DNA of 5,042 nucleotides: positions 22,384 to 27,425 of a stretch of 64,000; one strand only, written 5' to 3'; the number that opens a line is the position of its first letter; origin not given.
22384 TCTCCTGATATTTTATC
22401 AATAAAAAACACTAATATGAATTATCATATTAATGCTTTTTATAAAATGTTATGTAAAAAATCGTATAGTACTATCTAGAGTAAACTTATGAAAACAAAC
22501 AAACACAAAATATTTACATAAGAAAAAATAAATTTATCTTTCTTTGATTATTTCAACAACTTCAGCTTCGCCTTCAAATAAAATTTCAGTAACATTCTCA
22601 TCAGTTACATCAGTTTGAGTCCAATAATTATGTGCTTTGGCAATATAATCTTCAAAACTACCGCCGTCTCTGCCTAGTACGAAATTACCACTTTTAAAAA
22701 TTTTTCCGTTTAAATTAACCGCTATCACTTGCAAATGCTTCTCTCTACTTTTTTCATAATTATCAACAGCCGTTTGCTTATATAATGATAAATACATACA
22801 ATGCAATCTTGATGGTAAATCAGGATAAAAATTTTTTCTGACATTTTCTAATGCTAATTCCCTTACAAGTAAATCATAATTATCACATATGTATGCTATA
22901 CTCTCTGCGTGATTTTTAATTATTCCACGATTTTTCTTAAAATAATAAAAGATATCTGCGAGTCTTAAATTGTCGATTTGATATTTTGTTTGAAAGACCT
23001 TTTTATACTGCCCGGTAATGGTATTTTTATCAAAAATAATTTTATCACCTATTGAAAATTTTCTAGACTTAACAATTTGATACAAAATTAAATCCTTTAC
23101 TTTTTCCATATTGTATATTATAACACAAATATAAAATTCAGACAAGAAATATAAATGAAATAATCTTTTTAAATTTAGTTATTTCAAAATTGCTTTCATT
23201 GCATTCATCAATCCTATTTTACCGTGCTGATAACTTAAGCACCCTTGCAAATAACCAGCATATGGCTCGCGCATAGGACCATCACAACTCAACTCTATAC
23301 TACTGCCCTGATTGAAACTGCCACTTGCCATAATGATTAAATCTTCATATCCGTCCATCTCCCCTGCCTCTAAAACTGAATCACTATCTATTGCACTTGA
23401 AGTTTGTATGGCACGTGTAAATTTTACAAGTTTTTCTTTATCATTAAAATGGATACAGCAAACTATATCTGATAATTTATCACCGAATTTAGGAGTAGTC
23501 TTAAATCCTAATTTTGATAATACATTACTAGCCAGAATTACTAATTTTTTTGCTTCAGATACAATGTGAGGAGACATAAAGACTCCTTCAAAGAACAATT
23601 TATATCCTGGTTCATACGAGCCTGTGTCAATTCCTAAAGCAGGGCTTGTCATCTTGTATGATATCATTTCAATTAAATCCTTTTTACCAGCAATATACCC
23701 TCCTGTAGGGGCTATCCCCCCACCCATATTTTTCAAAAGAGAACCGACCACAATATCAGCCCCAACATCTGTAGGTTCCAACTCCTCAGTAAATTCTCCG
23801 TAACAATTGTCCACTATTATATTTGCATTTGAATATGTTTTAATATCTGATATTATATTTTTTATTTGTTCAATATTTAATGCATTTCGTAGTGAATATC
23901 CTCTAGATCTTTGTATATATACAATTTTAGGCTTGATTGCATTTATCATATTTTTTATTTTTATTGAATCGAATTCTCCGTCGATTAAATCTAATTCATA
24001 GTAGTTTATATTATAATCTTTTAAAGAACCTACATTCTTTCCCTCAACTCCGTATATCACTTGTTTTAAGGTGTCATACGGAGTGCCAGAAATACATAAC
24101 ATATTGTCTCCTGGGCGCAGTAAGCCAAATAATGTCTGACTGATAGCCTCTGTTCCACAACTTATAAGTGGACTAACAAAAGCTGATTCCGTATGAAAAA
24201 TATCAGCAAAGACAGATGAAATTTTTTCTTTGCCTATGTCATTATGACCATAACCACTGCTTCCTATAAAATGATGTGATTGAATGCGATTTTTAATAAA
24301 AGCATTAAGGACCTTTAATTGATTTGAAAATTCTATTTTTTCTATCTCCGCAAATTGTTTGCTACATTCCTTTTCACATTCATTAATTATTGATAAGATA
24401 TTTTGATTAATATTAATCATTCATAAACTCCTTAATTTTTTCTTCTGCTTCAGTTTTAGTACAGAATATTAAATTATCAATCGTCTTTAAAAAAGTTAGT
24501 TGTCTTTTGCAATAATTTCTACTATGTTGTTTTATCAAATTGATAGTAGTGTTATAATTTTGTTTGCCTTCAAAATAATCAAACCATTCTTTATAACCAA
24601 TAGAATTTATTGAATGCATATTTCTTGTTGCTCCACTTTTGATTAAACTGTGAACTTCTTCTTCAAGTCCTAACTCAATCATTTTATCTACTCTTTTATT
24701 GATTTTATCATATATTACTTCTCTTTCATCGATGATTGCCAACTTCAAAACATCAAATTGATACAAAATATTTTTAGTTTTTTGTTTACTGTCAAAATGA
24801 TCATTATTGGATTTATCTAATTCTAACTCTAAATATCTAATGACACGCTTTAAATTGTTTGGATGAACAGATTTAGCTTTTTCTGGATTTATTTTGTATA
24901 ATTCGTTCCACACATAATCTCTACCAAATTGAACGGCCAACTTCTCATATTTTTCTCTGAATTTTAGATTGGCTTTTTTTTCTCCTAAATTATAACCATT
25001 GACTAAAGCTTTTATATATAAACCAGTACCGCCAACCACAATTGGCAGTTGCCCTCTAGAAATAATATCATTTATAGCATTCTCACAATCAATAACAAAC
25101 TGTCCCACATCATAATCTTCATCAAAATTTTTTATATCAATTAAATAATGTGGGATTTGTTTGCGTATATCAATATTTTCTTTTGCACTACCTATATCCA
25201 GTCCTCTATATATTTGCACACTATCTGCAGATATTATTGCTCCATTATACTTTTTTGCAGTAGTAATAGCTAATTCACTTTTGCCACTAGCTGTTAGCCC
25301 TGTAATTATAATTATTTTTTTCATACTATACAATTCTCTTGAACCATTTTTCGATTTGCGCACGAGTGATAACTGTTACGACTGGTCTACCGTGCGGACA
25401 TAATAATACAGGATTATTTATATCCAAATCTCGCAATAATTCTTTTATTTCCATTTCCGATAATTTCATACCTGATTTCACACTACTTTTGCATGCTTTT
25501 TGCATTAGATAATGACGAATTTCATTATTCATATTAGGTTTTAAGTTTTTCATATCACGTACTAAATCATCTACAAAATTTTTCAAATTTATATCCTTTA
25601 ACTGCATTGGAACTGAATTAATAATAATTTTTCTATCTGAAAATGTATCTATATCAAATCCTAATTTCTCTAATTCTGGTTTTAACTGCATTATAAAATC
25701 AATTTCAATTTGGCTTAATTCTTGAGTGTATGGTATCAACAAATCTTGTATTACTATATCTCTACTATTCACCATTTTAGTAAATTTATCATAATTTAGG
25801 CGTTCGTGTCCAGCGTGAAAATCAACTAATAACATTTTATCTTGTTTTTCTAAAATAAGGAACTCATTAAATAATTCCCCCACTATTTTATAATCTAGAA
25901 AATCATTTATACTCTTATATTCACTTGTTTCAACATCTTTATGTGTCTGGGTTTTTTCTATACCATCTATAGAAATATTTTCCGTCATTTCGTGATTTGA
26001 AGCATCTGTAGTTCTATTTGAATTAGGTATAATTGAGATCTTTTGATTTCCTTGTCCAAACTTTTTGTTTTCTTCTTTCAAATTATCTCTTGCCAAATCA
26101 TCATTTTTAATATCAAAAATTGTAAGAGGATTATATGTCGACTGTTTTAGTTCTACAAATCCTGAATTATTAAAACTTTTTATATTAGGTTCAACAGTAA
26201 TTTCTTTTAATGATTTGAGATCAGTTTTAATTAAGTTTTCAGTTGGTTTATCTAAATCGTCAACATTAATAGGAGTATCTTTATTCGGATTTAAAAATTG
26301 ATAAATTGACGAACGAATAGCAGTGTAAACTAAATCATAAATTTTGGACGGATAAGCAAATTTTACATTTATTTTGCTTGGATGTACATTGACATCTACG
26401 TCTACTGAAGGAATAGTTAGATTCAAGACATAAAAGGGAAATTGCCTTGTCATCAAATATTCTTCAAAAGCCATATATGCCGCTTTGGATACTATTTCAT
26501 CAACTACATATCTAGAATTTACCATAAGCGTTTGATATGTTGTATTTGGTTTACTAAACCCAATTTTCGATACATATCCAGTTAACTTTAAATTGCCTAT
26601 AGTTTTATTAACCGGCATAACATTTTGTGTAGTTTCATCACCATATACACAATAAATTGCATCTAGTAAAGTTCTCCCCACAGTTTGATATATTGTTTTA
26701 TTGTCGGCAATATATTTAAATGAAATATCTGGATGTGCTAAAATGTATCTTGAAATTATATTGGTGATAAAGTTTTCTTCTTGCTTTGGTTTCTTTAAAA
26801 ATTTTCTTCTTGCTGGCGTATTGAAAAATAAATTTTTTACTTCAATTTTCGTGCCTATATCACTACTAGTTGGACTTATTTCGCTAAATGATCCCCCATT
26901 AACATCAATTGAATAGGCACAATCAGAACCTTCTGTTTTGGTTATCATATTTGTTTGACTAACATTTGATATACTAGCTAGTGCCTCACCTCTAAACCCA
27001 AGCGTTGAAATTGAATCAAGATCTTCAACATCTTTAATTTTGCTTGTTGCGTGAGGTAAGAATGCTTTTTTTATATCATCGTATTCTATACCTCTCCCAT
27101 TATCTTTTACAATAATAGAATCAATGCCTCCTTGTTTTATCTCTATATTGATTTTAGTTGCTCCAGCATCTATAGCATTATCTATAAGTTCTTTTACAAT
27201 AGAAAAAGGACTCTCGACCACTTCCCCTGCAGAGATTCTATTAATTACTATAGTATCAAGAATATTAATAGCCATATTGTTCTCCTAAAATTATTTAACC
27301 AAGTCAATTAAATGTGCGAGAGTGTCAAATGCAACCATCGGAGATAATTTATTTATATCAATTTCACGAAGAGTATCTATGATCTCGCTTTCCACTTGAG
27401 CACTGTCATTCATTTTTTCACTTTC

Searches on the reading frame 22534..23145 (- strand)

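Call 49: search_protein_families(library=pfam, proteins=[window:22534-23145:-], max_evalue=0.0001)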
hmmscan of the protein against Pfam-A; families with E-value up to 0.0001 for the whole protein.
window:22534-23145:- (203 aa): 1 family
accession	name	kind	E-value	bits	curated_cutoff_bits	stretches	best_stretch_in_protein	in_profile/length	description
PF10386.15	DUF2441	-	6.9e-16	59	25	1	62-176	20-140/141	Protein of unknown function (DUF2441)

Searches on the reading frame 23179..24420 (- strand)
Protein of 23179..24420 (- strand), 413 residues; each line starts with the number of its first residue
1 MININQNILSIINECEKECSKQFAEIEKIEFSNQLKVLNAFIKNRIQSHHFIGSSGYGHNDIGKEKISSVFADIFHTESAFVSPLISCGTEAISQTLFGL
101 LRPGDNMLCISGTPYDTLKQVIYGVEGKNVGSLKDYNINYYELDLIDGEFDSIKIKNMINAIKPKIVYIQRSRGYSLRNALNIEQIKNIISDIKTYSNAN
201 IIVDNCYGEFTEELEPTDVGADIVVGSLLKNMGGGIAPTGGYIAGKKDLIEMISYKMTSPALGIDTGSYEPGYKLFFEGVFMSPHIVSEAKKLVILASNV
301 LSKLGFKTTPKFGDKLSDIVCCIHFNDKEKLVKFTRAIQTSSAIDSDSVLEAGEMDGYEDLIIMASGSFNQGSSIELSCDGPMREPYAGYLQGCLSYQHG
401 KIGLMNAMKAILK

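Call 49: search_protein_families(library=pfam, proteins=[window:23179-24420:-], max_evalue=0.0001)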
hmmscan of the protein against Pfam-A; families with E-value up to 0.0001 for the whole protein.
window:23179-24420:- (413 aa): 2 families
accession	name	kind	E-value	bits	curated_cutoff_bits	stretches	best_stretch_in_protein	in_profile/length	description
PF06838.17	Met_gamma_lyase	-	1e-147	492.4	24.2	1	10-411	3-404/405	Methionine gamma-lyase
PF01053.26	Cys_Met_Meta_PP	-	5.6e-08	32.2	27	1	74-248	61-216/381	Cys/Met metabolism PLP-dependent enzyme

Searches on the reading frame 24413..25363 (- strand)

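Call 49: search_protein_families(library=pfam, proteins=[window:24413-25363:-], max_evalue=0.0001)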
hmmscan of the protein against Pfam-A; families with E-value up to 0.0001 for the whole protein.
window:24413-25363:- (316 aa): 2 families
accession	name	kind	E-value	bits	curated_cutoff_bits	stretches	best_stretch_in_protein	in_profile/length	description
PF01715.23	IPPT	-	5.5e-73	246.1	23.6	1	50-293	1-241/243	IPP transferase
PF01745.22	IPT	-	5.2e-07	29.8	20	1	16-61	2-47/233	Isopentenyl transferase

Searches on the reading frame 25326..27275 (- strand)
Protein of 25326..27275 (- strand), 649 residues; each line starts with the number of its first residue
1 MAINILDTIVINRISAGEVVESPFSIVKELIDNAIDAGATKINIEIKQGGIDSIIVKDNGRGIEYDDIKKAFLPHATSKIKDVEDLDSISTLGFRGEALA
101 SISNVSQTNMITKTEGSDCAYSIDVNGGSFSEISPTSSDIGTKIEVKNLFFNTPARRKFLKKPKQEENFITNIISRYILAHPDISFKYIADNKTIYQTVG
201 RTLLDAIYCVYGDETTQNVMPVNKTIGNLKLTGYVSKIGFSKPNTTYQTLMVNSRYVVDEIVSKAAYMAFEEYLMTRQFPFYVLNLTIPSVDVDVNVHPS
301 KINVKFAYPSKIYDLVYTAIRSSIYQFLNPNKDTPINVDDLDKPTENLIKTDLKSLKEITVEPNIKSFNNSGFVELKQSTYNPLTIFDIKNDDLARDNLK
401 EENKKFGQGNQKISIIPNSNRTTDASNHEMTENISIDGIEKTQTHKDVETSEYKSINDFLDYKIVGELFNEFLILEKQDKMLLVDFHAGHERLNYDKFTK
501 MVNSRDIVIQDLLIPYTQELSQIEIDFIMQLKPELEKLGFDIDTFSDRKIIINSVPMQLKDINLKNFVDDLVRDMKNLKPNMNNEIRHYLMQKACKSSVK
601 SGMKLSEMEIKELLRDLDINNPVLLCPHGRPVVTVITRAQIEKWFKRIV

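Call 22: search_protein_families(library=pfam, proteins=[window:25326-27275:-], max_evalue=0.00001)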
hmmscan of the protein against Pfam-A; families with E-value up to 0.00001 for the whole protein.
window:25326-27275:- (649 aa): 4 families
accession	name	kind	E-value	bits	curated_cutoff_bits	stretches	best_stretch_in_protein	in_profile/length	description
PF01119.25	DNA_mis_repair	-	5.5e-31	107.1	26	1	208-323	2-117/119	DNA mismatch repair protein, C-terminal domain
PF08676.16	MutL_C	-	1e-30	106.7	25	1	466-604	2-141/142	MutL C terminal dimerisation domain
PF13589.12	HATPase_c_3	-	2.7e-16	60.3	25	1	24-127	4-107/137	Histidine kinase-, DNA gyrase B-, and HSP90-like ATPase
PF02518.31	HATPase_c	-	1.5e-08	35.5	26.4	1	24-81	7-64/111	Histidine kinase-, DNA gyrase B-, and HSP90-like ATPase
